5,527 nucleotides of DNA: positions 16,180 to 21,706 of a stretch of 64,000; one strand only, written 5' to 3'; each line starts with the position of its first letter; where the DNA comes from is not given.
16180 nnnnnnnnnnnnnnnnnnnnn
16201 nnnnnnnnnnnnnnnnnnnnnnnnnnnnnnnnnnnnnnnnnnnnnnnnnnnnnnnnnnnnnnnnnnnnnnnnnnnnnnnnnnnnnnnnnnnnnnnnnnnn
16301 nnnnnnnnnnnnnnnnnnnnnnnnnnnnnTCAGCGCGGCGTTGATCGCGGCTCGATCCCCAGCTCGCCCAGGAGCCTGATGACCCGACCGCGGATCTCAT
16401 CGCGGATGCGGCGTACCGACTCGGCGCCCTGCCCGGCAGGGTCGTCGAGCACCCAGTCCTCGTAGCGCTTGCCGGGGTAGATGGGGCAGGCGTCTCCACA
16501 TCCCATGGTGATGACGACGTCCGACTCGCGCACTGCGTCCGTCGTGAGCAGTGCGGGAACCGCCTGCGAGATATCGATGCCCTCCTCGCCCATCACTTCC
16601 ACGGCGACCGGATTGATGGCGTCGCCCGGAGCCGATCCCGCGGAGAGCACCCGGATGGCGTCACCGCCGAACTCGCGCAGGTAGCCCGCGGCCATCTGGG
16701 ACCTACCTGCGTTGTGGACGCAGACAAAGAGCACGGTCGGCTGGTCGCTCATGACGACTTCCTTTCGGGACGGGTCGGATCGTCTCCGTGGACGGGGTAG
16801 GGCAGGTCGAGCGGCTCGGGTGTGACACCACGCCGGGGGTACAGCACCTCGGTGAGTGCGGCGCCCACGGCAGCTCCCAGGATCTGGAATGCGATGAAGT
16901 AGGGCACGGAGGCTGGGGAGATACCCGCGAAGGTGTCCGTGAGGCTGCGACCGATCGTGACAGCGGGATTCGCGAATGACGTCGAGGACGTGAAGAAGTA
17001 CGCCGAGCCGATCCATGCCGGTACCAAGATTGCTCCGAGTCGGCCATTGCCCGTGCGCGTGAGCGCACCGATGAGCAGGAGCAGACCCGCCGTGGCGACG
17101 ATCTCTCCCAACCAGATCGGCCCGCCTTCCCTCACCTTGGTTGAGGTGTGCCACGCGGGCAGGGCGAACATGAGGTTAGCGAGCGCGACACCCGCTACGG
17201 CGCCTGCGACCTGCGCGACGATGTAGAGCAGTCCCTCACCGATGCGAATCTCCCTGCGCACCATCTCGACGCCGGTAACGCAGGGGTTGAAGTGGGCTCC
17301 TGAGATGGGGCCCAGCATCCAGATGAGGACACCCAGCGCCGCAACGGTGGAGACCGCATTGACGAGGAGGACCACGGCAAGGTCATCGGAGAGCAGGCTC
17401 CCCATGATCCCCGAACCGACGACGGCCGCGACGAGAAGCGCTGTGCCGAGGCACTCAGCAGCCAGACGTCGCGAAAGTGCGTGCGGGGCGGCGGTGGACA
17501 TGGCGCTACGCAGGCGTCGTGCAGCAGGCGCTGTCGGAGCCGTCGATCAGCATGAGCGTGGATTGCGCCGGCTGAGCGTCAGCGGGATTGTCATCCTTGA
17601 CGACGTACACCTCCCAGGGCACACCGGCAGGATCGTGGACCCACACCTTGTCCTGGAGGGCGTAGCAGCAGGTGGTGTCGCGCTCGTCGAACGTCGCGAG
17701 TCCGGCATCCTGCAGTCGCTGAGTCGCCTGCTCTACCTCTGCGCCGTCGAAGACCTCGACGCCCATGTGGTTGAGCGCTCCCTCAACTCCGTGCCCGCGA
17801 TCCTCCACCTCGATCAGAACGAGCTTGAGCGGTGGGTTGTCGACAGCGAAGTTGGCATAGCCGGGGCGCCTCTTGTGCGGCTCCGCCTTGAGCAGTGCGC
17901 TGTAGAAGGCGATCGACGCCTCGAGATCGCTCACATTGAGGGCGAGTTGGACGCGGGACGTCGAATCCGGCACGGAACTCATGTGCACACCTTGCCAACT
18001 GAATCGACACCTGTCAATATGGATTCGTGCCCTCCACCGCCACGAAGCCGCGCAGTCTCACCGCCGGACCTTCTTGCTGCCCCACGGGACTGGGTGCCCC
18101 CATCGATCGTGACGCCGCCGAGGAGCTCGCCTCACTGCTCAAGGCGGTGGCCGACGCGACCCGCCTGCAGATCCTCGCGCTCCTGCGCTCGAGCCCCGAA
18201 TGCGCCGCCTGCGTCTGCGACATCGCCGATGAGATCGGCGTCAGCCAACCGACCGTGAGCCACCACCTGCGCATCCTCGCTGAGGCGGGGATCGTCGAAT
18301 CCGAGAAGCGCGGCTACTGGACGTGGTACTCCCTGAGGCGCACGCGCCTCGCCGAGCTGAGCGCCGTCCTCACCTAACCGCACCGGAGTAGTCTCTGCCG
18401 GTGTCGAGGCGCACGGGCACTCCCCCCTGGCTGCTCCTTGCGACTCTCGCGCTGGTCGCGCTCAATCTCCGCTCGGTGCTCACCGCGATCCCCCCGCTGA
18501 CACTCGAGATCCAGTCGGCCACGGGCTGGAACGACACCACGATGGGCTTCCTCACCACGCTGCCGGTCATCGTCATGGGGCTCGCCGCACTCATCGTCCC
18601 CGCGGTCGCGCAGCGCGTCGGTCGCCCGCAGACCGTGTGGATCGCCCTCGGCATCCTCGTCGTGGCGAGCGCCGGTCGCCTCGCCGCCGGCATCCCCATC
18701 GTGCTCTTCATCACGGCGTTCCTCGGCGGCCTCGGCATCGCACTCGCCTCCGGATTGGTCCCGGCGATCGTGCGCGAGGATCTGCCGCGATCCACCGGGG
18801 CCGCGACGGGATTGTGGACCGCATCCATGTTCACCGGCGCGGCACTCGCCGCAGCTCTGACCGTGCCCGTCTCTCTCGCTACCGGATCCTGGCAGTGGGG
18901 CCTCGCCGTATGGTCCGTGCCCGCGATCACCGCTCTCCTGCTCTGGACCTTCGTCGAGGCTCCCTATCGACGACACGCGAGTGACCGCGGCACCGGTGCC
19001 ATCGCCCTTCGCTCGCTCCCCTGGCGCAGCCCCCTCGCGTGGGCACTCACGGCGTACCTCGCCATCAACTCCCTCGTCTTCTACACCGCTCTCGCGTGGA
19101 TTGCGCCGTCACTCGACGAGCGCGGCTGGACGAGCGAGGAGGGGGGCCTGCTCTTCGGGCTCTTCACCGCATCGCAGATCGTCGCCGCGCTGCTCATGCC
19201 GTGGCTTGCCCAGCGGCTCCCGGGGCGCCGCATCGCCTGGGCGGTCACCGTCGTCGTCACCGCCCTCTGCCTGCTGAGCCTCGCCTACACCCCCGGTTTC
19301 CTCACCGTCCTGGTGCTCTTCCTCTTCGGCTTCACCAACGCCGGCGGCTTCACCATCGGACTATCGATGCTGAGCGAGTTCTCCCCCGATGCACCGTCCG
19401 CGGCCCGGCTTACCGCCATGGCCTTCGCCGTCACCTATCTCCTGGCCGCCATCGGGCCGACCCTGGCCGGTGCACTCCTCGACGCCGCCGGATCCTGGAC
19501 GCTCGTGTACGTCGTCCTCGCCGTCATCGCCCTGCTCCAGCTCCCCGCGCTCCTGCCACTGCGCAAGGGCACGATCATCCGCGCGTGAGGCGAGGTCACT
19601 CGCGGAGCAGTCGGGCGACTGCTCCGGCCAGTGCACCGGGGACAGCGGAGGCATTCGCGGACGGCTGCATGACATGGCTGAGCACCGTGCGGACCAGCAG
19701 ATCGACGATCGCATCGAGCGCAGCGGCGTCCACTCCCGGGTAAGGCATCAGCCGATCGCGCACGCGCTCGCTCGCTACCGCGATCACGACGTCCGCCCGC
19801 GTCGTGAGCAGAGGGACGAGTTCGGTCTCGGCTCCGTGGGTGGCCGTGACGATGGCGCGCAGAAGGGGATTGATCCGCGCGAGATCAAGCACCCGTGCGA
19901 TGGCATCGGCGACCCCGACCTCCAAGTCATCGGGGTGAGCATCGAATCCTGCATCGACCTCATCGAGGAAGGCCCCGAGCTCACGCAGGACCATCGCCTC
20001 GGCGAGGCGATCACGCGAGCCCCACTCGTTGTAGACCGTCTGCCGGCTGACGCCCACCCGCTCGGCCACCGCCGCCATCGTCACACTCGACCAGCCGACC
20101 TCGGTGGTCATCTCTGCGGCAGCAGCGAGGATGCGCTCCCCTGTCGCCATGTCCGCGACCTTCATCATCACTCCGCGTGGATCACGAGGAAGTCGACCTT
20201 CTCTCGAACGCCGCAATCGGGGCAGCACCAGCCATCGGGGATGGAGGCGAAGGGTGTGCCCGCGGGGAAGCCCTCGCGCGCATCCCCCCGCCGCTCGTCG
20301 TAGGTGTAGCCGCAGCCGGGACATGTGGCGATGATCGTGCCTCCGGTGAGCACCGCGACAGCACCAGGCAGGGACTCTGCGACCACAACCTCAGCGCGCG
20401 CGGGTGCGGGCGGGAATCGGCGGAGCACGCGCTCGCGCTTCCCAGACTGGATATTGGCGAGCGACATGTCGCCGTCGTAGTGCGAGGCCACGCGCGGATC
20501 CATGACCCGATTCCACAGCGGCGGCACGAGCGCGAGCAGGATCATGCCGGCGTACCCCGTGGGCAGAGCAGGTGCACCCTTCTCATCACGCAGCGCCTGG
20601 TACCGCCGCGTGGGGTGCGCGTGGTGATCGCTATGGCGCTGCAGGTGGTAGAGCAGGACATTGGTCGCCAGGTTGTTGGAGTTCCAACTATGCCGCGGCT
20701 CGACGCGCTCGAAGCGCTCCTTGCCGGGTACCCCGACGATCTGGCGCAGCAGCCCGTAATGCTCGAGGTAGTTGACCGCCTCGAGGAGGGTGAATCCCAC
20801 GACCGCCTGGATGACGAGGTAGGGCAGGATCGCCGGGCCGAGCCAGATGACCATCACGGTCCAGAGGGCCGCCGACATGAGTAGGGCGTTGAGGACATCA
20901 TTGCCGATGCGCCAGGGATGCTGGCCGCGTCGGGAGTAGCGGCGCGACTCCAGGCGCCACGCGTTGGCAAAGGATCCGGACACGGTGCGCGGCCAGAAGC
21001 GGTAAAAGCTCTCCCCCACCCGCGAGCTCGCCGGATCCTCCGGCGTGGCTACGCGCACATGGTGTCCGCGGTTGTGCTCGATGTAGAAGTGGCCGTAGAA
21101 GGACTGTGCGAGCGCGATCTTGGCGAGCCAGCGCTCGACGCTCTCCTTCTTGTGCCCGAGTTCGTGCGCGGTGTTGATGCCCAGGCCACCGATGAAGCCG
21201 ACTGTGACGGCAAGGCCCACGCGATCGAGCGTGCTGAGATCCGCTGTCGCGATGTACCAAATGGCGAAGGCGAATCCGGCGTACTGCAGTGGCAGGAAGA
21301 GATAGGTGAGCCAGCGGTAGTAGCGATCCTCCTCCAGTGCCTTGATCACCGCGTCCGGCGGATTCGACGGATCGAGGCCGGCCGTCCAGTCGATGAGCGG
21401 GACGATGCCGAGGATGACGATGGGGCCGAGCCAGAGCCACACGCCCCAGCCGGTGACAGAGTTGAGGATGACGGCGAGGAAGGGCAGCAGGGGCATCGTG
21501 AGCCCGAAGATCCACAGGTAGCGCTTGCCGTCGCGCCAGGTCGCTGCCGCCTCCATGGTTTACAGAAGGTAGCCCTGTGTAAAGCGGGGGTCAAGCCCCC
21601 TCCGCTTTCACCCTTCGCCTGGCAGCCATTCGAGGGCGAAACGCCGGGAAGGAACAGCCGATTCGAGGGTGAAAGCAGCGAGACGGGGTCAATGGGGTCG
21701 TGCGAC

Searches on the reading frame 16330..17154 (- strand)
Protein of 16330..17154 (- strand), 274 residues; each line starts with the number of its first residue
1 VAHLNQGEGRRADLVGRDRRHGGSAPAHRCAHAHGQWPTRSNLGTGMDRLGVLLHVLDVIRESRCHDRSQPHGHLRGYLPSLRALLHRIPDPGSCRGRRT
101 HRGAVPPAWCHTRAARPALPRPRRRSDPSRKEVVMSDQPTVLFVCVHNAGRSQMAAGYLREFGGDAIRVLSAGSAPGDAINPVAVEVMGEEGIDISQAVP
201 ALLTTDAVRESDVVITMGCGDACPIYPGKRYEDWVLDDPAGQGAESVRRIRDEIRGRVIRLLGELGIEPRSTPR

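Call 44: search_protein_families(library=pfam, proteins=[window:16330-17154:-], max_evalue=0.001)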
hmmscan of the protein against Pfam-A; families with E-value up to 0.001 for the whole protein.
window:16330-17154:- (274 aa): 1 family
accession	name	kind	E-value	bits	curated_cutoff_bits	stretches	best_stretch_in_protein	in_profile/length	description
PF01451.26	LMWPc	-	6e-20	72.3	23.2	1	141-262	1-144/144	Low molecular weight phosphotyrosine protein phosphatase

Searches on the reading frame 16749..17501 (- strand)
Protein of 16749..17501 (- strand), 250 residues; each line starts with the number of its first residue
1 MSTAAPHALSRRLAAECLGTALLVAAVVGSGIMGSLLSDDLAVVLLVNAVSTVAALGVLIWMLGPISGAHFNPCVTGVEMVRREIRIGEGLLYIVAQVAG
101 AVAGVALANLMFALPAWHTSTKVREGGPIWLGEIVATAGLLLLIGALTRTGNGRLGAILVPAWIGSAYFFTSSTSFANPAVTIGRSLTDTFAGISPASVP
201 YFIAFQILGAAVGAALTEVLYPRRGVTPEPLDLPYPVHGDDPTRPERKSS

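Call 13: search_protein_families(library=pfam, proteins=[window:16749-17501:-], max_evalue=0.00001)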
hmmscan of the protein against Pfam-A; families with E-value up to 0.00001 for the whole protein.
window:16749-17501:- (250 aa): 1 family
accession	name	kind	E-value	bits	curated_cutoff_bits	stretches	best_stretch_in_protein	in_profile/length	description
PF00230.25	MIP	-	3.5e-27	96.1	25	1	9-170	7-173/222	Major intrinsic protein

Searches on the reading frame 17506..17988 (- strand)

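Call 13: search_protein_families(library=pfam, proteins=[window:17506-17988:-], max_evalue=0.00001)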
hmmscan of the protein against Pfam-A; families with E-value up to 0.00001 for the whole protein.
window:17506-17988:- (160 aa): 1 family
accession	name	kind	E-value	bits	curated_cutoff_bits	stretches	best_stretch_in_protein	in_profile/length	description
PF00903.31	Glyoxalase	-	3.7e-14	53.6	20.6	1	14-127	4-121/121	Glyoxalase/Bleomycin resistance protein/Dioxygenase superfamily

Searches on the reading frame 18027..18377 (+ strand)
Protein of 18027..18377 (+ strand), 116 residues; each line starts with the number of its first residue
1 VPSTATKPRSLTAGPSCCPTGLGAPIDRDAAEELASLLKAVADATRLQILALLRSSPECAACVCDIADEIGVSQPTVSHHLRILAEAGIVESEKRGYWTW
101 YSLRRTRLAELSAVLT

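Call 13: search_protein_families(library=pfam, proteins=[window:18027-18377:+], max_evalue=0.00001)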
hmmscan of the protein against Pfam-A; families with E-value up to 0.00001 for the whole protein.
window:18027-18377:+ (116 aa): 4 families
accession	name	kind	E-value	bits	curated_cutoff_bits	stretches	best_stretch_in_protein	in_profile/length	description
PF01022.26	HTH_5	-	1.6e-18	66.7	22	1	43-92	1-47/47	Bacterial regulatory protein, arsR family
PF12840.13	HTH_20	-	6.3e-12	45.7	27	1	42-93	2-51/51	Helix-turn-helix domain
PF13412.12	HTH_24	-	3.3e-07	30.2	21.9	1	43-91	2-48/48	Winged helix-turn-helix DNA-binding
PF09339.16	HTH_IclR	-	5e-06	26.6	22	0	47-92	6-50/52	IclR helix-turn-helix domain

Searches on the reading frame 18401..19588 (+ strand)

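Call 13: search_protein_families(library=pfam, proteins=[window:18401-19588:+], max_evalue=0.00001)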
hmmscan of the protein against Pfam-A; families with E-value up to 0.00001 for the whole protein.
window:18401-19588:+ (395 aa): 2 families
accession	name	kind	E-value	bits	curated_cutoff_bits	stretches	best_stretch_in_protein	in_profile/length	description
PF07690.21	MFS_1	-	2e-37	129.3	33.4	2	16-299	5-290/347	Major Facilitator Superfamily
PF13347.12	MFS_2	-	2.8e-06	26.6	27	0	247-364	260-385/427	MFS/sugar transport protein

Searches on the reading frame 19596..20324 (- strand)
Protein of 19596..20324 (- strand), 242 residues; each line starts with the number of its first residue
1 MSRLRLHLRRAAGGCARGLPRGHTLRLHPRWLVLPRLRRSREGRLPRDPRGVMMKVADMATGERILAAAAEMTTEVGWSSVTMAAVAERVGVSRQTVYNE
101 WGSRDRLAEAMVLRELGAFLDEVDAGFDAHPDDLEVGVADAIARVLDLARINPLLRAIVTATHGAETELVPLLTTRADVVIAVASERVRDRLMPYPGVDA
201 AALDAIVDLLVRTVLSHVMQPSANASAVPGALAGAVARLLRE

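Call 44: search_protein_families(library=pfam, proteins=[window:19596-20324:-], max_evalue=0.001)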
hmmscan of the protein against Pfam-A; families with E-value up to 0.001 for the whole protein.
window:19596-20324:- (242 aa): 2 families
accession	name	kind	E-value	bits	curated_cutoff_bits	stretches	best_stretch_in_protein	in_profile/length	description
PF18556.6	TetR_C_35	-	2.7e-20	73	26.7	1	133-238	1-105/105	Bacterial Tetracyclin repressor, C-terminal domain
PF00440.29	TetR_N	-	2.9e-12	46.6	24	1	65-111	1-47/47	Bacterial regulatory proteins, tetR family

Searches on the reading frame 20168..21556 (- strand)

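Call 13: search_protein_families(library=pfam, proteins=[window:20168-21556:-], max_evalue=0.00001)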
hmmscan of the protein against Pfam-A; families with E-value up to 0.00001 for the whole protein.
window:20168-21556:- (462 aa): 2 families
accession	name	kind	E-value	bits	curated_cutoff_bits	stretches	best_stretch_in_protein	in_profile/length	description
PF00487.30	FA_desaturase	-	1.9e-32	113.5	29.7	1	115-326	8-235/253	Fatty acid desaturase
PF00301.25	Rubredoxin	-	1.4e-15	57.5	23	1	411-456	3-47/47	Rubredoxin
